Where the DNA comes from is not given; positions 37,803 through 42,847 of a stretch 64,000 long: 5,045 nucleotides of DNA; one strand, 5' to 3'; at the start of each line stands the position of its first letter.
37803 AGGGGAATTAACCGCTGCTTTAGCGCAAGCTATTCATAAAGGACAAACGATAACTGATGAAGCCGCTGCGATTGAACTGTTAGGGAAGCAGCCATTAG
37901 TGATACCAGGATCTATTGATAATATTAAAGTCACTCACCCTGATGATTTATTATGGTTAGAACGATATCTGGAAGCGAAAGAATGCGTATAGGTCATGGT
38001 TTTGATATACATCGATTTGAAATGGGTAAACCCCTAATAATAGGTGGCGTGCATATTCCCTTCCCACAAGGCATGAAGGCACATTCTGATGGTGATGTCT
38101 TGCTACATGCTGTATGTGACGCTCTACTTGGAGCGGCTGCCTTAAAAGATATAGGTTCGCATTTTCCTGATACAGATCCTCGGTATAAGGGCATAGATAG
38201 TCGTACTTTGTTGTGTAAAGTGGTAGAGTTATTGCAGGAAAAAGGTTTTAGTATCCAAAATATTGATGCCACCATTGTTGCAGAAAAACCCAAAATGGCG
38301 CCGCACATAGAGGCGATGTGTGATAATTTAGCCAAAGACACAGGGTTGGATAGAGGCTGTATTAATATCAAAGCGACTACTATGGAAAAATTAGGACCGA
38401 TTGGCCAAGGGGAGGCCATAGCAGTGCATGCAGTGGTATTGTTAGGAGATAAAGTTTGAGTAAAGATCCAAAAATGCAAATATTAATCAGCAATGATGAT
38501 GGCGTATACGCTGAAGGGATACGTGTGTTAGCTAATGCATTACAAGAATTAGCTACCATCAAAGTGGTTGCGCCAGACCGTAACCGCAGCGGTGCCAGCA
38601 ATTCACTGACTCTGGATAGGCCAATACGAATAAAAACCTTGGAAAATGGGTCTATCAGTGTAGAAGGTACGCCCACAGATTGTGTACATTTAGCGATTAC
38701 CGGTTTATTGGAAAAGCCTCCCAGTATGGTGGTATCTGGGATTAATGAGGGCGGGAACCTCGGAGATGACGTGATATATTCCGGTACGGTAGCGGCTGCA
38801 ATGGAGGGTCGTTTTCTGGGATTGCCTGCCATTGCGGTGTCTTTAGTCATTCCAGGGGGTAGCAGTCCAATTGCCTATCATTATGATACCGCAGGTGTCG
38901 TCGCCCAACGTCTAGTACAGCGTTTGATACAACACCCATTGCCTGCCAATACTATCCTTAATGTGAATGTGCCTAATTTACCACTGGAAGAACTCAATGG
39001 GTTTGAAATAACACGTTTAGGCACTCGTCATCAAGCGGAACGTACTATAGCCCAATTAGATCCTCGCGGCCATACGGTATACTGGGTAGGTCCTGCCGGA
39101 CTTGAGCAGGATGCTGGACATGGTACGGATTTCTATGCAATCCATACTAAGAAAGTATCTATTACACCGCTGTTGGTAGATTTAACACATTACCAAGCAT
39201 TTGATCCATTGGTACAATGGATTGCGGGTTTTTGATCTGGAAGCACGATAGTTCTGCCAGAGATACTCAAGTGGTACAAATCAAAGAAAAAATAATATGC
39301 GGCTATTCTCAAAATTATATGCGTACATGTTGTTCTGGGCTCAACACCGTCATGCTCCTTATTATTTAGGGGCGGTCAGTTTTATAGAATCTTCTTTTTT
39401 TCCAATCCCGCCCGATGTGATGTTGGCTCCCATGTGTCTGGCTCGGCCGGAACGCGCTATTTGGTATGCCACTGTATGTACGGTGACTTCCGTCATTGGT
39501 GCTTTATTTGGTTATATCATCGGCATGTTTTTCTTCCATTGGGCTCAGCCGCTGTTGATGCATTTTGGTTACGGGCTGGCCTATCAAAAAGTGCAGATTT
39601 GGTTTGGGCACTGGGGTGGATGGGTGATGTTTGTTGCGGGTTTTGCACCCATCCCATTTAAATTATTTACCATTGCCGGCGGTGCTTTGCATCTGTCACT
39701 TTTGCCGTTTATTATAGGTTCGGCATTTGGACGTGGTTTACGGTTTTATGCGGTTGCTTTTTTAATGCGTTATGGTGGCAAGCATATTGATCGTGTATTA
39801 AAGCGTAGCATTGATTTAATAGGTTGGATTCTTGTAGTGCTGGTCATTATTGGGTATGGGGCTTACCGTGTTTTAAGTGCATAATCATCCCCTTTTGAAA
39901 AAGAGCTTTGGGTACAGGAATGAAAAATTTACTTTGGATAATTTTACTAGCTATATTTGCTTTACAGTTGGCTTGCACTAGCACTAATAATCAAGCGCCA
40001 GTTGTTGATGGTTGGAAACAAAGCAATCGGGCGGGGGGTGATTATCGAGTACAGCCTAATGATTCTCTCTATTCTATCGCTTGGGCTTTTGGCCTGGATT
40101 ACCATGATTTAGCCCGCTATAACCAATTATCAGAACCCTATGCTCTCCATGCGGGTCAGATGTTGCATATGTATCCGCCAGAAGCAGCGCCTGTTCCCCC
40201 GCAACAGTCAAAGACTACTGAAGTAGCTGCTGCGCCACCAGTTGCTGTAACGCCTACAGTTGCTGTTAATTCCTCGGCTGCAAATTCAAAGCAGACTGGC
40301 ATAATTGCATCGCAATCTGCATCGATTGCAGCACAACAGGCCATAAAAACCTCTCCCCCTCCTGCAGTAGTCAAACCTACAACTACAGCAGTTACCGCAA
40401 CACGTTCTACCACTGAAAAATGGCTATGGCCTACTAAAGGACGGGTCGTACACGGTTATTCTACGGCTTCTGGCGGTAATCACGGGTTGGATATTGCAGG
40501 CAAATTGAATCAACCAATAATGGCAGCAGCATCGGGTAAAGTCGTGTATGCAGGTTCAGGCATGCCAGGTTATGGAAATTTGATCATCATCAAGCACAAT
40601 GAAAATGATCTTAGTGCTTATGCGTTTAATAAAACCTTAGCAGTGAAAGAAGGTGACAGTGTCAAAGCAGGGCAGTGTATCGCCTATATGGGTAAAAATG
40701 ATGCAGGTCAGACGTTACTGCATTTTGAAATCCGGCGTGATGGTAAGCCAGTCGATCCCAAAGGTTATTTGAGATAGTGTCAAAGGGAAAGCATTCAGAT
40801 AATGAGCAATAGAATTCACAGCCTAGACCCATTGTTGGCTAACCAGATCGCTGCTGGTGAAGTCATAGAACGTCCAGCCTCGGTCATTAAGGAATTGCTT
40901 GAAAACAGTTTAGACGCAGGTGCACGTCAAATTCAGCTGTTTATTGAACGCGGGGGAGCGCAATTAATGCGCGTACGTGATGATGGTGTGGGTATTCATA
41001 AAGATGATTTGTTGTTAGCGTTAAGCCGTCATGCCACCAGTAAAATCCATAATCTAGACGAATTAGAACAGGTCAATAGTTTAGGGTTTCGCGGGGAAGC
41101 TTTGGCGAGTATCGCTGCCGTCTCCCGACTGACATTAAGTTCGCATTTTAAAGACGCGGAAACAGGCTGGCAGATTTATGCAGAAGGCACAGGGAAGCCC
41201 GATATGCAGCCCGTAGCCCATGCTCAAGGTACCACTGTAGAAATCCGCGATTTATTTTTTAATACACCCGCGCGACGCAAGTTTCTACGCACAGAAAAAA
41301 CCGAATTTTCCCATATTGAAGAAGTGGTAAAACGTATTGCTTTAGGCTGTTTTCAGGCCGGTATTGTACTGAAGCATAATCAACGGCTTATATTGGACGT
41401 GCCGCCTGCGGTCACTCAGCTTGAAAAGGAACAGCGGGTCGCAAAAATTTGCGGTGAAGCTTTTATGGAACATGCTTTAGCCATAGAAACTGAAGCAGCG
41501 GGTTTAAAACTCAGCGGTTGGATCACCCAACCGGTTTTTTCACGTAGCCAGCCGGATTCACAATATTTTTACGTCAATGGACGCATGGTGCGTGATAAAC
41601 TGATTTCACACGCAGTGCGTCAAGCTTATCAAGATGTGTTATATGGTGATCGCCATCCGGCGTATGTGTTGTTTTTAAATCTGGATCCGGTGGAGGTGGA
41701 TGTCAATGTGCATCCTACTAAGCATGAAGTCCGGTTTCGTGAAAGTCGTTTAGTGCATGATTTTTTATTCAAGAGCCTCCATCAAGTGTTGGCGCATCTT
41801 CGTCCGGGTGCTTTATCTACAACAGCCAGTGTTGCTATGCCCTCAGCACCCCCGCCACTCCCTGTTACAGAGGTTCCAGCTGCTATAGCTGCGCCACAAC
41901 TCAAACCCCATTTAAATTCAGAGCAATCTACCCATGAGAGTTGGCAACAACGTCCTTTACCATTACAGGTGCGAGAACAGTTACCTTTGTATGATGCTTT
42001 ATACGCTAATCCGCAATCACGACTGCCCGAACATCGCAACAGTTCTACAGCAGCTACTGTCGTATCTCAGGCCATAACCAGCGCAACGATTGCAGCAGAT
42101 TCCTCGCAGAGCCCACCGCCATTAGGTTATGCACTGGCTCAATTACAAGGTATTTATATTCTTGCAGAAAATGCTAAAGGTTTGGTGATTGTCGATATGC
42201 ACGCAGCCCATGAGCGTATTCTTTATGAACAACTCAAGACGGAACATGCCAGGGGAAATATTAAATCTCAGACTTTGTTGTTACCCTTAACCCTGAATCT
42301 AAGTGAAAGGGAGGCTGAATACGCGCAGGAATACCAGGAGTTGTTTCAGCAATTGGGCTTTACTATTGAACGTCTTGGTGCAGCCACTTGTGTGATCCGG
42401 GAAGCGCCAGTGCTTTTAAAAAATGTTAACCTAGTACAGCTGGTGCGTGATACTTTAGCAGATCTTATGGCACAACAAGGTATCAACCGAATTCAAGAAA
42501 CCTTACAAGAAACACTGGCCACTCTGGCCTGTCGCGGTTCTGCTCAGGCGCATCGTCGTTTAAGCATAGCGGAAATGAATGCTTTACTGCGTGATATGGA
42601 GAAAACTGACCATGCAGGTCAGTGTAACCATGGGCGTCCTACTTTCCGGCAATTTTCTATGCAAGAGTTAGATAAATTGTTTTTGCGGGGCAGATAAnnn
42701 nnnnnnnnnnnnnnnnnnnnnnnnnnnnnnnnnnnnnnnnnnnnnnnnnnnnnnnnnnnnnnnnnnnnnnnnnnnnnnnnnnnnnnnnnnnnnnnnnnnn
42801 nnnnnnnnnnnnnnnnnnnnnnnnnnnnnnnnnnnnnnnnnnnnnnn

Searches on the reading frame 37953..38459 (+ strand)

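Call 60: search_protein_families(library=pfam, max_evalue=0.00001, proteins=[window:37953-38459:+])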
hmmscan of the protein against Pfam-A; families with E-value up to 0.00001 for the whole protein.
window:37953-38459:+ (168 aa): 1 family
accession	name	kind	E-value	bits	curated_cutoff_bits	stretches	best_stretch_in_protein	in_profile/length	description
PF02542.21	YgbB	-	1e-68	231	26.7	1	11-164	1-154/155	YgbB family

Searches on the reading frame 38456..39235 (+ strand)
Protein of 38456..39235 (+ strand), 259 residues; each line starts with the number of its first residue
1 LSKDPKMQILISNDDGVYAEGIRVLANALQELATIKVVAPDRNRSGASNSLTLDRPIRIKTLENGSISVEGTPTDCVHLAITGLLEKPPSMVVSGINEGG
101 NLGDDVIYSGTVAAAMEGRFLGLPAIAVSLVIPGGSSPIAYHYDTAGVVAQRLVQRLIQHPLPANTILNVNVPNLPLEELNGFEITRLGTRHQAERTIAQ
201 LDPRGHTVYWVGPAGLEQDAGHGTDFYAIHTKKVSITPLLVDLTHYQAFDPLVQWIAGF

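Call 60: search_protein_families(library=pfam, max_evalue=0.00001, proteins=[window:38456-39235:+])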
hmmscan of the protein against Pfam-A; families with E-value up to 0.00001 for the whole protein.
window:38456-39235:+ (259 aa): 1 family
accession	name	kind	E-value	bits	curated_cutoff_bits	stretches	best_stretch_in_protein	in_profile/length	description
PF01975.23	SurE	-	3.1e-62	210.2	22.1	1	9-194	1-188/189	Survival protein SurE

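Call 67: search_solved_structures(query=window:38456-39235:+, max_evalue=1e-30)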
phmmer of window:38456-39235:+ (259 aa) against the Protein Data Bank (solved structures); distinct sequences matched with E-value up to 1e-30: 14.
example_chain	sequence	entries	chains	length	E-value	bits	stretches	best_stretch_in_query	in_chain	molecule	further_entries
3ty2_A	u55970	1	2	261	3.4e-110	370.8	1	4-256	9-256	5'-nucleotidase surE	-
5ksq_A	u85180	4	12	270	9.9e-95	320.1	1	7-256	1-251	5'-nucleotidase SurE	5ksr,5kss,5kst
2v4o_A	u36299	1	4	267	3.9e-85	288.7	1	6-256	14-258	MULTIFUNCTIONAL PROTEIN SUR E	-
2v4n_A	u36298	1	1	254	5.2e-85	288.3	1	7-256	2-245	MULTIFUNCTIONAL PROTEIN SUR E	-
4g9o_A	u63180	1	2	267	1.4e-84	286.8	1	6-256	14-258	5'/3'-nucleotidase SurE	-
4ryt_A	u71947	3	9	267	2.8e-84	285.9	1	6-256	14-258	5'/3'-nucleotidase SurE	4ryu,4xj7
4xep_A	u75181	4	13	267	9.9e-84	284.1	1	6-256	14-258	5'/3'-nucleotidase SurE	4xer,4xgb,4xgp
4gad_A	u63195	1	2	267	1.9e-83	283.2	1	6-256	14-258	5'/3'-nucleotidase SurE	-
4xh8_A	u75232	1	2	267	3.7e-83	282.2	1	6-256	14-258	5'/3'-nucleotidase SurE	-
2wqk_A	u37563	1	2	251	1.1e-59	205.3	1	9-249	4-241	5'-NUCLEOTIDASE SURE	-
4zg5_D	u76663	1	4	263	8.7e-47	163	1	7-247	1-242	5'-nucleotidase SurE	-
1ilv_A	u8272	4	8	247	1.5e-36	129.5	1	7-250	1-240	STATIONARY-PHASE SURVIVAL PROTEIN SURE HOMOLOG | STATIONARY PHASE SURVIVAL PROTEIN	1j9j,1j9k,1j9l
2e69_A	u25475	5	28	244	1.2e-32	116.7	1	7-251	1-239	5'-nucleotidase surE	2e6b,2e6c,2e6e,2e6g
2e6h_A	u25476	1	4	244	2.3e-32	115.8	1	7-251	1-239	5'-nucleotidase surE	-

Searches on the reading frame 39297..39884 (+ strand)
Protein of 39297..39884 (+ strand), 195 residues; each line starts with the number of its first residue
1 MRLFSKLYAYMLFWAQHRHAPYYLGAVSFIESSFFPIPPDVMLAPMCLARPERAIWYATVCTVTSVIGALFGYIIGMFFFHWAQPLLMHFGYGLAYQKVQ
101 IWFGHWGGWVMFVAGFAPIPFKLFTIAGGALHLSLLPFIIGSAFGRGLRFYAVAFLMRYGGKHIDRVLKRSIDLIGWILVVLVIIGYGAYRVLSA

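Call 60: search_protein_families(library=pfam, max_evalue=0.00001, proteins=[window:39297-39884:+])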
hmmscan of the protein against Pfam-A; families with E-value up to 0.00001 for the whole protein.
window:39297-39884:+ (195 aa): 1 family
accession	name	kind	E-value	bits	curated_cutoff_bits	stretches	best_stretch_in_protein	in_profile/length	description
PF09335.16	VTT_dom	-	4.3e-08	34.1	33.9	1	55-157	17-121/123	VTT domain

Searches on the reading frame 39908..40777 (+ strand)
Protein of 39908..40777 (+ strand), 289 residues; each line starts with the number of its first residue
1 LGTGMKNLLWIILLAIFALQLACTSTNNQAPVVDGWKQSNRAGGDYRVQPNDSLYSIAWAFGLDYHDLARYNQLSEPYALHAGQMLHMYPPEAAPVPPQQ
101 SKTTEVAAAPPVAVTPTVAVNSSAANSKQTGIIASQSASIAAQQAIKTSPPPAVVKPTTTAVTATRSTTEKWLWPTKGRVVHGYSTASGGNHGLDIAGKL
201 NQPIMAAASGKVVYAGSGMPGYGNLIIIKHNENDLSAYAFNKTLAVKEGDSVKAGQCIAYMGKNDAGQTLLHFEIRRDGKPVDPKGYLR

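Call 60: search_protein_families(library=pfam, max_evalue=0.00001, proteins=[window:39908-40777:+])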
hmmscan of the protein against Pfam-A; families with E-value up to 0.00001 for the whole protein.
window:39908-40777:+ (289 aa): 2 families
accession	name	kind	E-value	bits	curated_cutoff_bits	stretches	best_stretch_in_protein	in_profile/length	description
PF01551.29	Peptidase_M23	-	2.7e-28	98.4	28.7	1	191-284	3-96/96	Peptidase family M23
PF01476.26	LysM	-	8.1e-13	48.5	20.9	1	46-86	1-40/43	LysM domain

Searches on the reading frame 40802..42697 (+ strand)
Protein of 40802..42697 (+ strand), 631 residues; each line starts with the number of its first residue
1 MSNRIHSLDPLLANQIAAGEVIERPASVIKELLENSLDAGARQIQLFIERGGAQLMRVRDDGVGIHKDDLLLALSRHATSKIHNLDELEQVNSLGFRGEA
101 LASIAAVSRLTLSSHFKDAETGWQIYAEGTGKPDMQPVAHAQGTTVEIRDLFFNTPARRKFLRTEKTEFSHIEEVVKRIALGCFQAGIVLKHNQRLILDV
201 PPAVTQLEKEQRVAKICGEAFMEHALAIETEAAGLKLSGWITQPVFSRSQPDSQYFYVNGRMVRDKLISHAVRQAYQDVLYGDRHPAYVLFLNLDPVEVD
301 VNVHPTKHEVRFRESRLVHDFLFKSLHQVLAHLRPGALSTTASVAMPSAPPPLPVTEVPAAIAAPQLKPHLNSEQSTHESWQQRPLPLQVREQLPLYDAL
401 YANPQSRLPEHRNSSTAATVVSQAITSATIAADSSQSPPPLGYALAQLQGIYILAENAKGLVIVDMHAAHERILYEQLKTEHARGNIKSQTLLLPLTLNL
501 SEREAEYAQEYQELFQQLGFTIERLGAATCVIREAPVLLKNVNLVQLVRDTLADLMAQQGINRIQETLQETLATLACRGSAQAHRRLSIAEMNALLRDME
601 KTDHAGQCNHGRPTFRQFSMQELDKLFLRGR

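Call 11: search_protein_families(library=ncbifam, max_evalue=1e-30, proteins=[window:40802-42697:+])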
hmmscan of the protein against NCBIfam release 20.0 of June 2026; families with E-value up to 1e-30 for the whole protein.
window:40802-42697:+ (631 aa): 8 families
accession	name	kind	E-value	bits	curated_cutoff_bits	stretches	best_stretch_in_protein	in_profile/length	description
NF000949.0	PRK00095.1-2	equivalog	6.4e-258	858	750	1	3-631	5-634/634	DNA mismatch repair endonuclease MutL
NF000953.0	PRK00095.2-4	equivalog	9.7e-194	645.7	693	1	5-629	3-610/611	DNA mismatch repair endonuclease MutL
NF000948.0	PRK00095.1-1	equivalog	4.3e-186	620.5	701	1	5-602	3-598/625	DNA mismatch repair endonuclease MutL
TIGR00585.2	mutl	equivalog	8.6e-186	619.1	180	1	5-555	1-553/555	DNA mismatch repair endonuclease MutL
NF000952.0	PRK00095.2-2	subfamily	2.8e-166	554.6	840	1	5-629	3-622/623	DNA mismatch repair endonuclease MutL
NF000950.0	PRK00095.1-3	equivalog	1.3e-135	453.3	756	1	4-629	3-636/641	DNA mismatch repair endonuclease MutL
NF000951.0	PRK00095.2-1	equivalog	2.2e-93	313.8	391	1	2-333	2-335/559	DNA mismatch repair endonuclease MutL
NF000954.0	PRK00095.2-5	equivalog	1.2e-85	288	937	1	2-573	4-542/588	DNA mismatch repair endonuclease MutL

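Call 31: find_homologous_proteins(query=window:40802-42697:+, max_evalue=1e-50)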
Query window:40802-42697:+ (631 aa): 8000 proteins with E <= 1e-50 among 8000 candidates; the best 120 are listed.
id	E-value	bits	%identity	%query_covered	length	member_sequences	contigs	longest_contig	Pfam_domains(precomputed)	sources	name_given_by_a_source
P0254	0.0e+0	1398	100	100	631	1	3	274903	PF01119.26,PF08676.17,PF02518.32,PF13589.13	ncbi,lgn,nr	ncbi:MAG TPA: DNA mismatch repair endonuclease MutL [Gammaproteobacteria bacterium]|nr:DNA mismatch 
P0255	0.0e+0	1029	76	100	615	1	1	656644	PF01119.26,PF08676.17,PF02518.32,PF13589.13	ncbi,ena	-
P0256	5.7e-250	849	64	100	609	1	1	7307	PF01119.26,PF08676.17,PF02518.32,PF13589.13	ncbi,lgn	-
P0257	6.2e-249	846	61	100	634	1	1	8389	PF01119.26,PF08676.17,PF02518.32,PF13589.13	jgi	-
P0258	7.9e-243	825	61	100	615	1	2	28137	PF01119.26,PF08676.17,PF02518.32,PF13589.13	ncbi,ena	-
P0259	5.9e-238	809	61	100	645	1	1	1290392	PF01119.26,PF08676.17,PF02518.32,PF13589.13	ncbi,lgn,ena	-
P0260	1.6e-236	805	61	100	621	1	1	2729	PF01119.26,PF08676.17,PF02518.32,PF13589.13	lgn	-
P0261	1.6e-234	798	60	100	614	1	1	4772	PF01119.26,PF08676.17,PF02518.32,PF13589.13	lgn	-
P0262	3.1e-234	797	62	100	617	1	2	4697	PF01119.26,PF08676.17,PF02518.32,PF13589.13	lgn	-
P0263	1.9e-231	788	58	100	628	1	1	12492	PF01119.26,PF08676.17,PF02518.32,PF13589.13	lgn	-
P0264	7.2e-231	786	57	100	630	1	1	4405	PF01119.26,PF08676.17,PF02518.32,PF13589.13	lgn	-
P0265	1.8e-230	785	59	100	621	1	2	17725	PF01119.26,PF08676.17,PF02518.32,PF13589.13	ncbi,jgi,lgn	jgi:DNA mismatch repair protein MutL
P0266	3.3e-230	784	58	100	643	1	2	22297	PF01119.26,PF08676.17,PF02518.32,PF13589.13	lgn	-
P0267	1.1e-229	782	59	100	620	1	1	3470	PF01119.26,PF08676.17,PF02518.32,PF13589.13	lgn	-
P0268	2.8e-229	781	59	100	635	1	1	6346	PF01119.26,PF08676.17,PF02518.32,PF13589.13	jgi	-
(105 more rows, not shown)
